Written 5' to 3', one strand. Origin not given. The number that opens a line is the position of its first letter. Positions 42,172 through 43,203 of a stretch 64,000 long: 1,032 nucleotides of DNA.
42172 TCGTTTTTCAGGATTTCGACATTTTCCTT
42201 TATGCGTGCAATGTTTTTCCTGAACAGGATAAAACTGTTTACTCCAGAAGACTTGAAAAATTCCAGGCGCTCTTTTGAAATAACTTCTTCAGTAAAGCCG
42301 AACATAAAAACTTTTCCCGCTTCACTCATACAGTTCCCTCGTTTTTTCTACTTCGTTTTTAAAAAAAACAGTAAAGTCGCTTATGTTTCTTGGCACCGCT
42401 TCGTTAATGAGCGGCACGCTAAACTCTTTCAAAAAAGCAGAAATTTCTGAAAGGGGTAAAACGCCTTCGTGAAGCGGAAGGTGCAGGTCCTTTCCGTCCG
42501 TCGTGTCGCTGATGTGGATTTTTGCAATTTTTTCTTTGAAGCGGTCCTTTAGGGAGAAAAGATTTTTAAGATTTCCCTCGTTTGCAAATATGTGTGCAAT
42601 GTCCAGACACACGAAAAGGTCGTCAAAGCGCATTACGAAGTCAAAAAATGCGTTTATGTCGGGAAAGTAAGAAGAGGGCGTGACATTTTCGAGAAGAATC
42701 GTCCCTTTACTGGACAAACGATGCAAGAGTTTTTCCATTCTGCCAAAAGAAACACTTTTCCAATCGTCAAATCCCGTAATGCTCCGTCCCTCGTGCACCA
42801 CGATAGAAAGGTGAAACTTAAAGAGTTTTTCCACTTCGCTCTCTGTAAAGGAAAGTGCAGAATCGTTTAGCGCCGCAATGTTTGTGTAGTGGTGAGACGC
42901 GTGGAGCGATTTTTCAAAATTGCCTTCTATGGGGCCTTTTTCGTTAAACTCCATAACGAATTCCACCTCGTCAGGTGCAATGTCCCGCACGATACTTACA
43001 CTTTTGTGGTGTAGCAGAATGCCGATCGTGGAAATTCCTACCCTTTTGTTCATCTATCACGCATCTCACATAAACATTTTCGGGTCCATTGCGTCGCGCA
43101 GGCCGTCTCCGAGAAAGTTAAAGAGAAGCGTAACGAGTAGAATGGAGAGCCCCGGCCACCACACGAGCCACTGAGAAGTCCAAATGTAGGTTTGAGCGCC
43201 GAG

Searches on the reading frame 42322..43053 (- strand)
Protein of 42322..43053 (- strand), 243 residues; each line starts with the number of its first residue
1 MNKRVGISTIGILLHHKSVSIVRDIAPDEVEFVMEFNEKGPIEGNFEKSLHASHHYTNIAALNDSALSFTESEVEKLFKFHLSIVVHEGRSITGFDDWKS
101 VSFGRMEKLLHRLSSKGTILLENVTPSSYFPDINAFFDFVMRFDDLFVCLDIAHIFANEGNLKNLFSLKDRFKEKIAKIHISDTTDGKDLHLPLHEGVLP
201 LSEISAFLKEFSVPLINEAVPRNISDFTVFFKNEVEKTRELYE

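Call 28: search_protein_families(library=pfam, proteins=[window:42322-43053:-], max_evalue=0.001)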
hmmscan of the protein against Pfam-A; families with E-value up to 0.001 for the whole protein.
window:42322-43053:- (243 aa): 1 family
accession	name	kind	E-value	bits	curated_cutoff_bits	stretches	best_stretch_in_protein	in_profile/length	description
PF01261.30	AP_endonuc_2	-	5.2e-12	46.4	31.1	1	83-211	83-219/249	Xylose isomerase-like TIM barrel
